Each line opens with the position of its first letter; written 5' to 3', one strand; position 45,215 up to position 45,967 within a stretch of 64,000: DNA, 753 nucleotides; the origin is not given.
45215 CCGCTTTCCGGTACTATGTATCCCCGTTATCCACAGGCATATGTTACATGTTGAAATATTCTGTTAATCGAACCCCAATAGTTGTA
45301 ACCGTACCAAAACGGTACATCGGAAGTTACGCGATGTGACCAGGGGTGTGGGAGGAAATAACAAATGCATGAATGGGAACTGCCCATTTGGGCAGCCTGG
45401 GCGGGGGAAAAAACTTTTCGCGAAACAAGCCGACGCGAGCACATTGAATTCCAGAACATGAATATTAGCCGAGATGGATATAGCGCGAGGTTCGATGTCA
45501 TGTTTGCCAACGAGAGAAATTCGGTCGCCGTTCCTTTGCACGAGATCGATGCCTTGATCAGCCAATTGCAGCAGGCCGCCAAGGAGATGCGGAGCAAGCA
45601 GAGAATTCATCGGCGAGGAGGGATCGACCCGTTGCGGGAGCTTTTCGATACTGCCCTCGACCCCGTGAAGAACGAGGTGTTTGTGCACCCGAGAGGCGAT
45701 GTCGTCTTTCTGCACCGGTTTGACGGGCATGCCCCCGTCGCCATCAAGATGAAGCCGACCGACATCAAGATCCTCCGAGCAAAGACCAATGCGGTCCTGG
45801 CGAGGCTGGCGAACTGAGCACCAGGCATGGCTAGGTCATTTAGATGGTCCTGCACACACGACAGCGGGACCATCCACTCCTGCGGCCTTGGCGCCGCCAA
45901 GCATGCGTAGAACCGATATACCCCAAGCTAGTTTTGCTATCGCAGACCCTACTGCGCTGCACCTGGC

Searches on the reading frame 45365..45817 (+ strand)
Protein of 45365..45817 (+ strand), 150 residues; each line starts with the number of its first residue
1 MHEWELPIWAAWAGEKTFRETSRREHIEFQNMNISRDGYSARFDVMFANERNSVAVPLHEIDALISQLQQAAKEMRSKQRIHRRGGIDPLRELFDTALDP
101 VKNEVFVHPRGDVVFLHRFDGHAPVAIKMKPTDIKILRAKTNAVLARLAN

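Call 6: search_protein_families(library=pfam, proteins=[window:45365-45817:+], max_evalue=0.01)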
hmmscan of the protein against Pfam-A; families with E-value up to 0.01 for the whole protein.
window:45365-45817:+ (150 aa): 0 families

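Call 28: find_homologous_proteins(query=window:45365-45814:+)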
Query window:45365-45814:+ (150 aa): 3 proteins with E <= 0.001 among 16 candidates.
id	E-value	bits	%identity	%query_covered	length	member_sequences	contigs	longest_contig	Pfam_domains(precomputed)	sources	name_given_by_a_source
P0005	3.4e-95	334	100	100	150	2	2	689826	-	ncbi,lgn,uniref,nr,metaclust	ncbi:hypothetical protein MPL3356_60603 [Mesorhizobium plurifarium]|uniref:Uncharacterized protein n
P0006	4.3e-63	230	68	100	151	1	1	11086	-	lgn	-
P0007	4.8e-59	216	65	100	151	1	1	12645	-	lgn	-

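Call 29: find_encoding_contigs(protein=P0007, flank=5000)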
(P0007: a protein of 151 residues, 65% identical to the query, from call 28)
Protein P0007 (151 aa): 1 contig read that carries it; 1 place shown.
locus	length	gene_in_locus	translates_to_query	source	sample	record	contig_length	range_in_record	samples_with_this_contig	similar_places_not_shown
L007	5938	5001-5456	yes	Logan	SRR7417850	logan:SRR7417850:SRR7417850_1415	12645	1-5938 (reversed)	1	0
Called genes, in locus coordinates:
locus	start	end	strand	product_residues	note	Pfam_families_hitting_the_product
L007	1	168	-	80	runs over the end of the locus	-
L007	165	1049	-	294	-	PF04542:Sigma70_r2, PF04545:Sigma70_r4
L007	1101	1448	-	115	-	-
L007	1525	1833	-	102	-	PF13876:Phage_gp49_66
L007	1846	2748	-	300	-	PF01145:Band_7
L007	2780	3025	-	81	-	PF00550:PP-binding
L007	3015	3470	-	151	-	-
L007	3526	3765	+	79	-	-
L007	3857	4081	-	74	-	PF15943:YdaS_toxin, PF14549:P22_Cro (faint)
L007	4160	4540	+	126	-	PF07022:Phage_CI_repr (weak), PF01381:HTH_3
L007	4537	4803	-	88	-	PF03869:Arc (weak)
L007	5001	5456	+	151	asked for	-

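Call 30: find_encoding_contigs(protein=P0005, flank=5000)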
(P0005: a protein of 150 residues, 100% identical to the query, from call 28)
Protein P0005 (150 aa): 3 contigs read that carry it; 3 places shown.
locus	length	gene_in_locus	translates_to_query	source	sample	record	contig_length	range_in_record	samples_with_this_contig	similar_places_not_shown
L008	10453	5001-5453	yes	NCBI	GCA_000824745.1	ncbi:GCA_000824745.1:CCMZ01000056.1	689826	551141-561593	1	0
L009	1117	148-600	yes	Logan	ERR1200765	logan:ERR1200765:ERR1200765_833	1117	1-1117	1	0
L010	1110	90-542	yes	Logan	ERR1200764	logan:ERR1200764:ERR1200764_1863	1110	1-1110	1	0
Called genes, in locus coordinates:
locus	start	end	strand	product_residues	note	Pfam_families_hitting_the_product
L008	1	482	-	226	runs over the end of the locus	PF05063:MT-A70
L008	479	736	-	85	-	-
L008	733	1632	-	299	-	PF04542:Sigma70_r2, PF04545:Sigma70_r4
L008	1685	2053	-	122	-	-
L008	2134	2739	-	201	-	PF01145:Band_7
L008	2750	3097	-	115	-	PF00550:PP-binding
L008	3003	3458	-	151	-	-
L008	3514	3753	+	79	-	-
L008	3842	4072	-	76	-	PF15943:YdaS_toxin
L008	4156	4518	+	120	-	PF01381:HTH_3, PF07022:Phage_CI_repr (weak)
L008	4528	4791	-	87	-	-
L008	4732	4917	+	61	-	-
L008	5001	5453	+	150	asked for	-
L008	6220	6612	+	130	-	PF04352:ProQ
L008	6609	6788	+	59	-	-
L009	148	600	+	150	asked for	-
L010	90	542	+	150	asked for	-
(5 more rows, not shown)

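Call 38: find_related_loci(query=A5, collection=viral_contigs, flank=3000)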
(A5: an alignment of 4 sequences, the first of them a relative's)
Query A5 (150 aa) in viral_contigs; peptide patterns used: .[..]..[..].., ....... (x = any residue, [..] = any of these).
30 stretches matched a pattern; 1 encode a relative of the query (tblastn E <= 1e-3); 1 distinct loci.
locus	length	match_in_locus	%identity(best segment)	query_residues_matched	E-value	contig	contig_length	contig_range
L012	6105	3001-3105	43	8-37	2e-5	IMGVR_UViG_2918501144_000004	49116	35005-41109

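Call 53: search_protein_families(library=phrogs, proteins=[window:45365-45817:+], max_evalue=0.001)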
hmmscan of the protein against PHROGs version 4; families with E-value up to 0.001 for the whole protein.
window:45365-45817:+ (150 aa): 0 families

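Call 88: search_protein_families(library=padloc, proteins=[window:45365-45817:+], max_evalue=0.01)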
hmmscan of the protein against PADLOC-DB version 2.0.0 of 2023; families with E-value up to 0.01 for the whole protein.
window:45365-45817:+ (150 aa): 0 families

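Call 89: search_protein_families(library=ncbifam, proteins=[window:45365-45817:+], max_evalue=0.01)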
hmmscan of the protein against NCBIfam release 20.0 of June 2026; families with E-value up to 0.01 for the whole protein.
window:45365-45817:+ (150 aa): 0 families

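Call 117: predict_structure(alignment_id=A15)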
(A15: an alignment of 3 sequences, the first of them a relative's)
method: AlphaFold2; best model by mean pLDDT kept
length: 150 residues; sequences in the alignment: 3
mean_pLDDT: 51.5   pTM: 0.48
mean pLDDT of the five models: 51.5, 51.0, 47.4, 47.3, 45.3
residues with pLDDT >= 90: 0; 70-90: 2; 50-70: 82; < 50: 66
segments of 3 or more residues with pLDDT < 50: 1-34, 45-50, 77-94, 96-102
pLDDT, mean of each block of 10 residues (from residue 1): 29 29 34 54 50 62 69 53 42 48 54 59 58 66 65
secondary structure, 60 per line:
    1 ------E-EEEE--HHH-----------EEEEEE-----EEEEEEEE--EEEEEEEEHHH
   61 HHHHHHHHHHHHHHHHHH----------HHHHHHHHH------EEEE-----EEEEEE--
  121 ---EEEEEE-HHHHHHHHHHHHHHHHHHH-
elements in order: E9-12 E29-34 E40-47 E50-57 H58-78 H89-97 E104-107 E113-118 E124-129 H131-149
